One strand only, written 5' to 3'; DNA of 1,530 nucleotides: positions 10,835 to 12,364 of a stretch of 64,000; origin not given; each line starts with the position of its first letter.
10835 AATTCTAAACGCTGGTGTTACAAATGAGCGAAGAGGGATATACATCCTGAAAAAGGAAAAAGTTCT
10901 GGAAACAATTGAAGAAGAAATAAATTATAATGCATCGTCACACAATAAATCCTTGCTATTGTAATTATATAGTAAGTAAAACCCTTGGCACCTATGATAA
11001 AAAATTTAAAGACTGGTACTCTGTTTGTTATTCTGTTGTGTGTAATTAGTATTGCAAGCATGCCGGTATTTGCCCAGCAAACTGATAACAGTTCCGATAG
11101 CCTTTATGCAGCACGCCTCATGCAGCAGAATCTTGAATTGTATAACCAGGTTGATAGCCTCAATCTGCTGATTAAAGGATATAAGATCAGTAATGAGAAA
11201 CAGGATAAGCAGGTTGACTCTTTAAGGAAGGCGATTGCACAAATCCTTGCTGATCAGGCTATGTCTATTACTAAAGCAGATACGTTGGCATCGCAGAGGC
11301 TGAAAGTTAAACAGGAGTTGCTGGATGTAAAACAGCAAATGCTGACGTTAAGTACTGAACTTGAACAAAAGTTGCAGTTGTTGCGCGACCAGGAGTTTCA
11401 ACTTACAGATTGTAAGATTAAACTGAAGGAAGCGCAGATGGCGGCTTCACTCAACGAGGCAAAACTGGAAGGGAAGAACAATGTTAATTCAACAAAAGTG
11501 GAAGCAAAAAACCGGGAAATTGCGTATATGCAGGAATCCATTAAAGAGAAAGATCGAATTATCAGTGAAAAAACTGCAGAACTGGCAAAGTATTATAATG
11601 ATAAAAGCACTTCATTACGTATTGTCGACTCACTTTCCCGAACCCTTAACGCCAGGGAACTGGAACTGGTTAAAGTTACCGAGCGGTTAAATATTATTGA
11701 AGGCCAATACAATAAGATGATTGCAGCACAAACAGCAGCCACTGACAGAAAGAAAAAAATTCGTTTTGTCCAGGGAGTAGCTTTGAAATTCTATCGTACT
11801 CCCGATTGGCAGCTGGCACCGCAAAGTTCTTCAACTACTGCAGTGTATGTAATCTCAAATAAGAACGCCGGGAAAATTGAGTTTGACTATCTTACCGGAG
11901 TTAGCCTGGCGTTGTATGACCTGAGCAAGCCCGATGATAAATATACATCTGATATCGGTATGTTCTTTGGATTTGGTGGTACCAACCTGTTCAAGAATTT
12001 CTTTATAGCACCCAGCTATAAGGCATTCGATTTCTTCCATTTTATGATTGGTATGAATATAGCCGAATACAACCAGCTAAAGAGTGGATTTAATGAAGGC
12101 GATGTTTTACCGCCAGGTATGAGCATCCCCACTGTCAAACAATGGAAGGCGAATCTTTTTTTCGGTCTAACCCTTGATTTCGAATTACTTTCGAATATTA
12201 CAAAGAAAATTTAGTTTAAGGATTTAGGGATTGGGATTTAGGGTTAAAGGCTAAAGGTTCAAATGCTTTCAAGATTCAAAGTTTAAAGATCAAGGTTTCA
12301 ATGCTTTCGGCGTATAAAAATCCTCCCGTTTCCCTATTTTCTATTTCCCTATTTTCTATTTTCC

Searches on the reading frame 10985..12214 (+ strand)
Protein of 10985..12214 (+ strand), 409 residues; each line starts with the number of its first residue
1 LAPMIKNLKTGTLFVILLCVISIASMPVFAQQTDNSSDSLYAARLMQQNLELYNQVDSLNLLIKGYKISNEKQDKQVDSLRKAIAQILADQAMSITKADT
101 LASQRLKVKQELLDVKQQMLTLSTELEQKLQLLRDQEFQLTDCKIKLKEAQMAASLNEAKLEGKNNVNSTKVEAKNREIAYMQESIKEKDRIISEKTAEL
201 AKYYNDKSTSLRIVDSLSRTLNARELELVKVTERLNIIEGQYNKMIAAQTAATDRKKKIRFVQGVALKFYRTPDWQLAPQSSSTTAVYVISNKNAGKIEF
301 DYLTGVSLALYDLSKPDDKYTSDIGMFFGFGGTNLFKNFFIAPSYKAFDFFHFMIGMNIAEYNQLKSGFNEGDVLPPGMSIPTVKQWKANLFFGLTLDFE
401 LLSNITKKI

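Call 8: search_protein_families(library=pfam, proteins=[window:10985-12214:+])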
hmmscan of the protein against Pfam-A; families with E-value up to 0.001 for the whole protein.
window:10985-12214:+ (409 aa): 0 families

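Call 35: search_protein_families(library=ncbifam, proteins=[window:10985-12214:+], max_evalue=0.01)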
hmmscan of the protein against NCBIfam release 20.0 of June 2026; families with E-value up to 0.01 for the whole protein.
window:10985-12214:+ (409 aa): 1 family
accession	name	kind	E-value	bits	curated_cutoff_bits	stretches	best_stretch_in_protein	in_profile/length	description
TIGR02168.1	SMC_prok_B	equivalog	0.0012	16.6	567.35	1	43-257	703-920/1181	chromosome segregation protein SMC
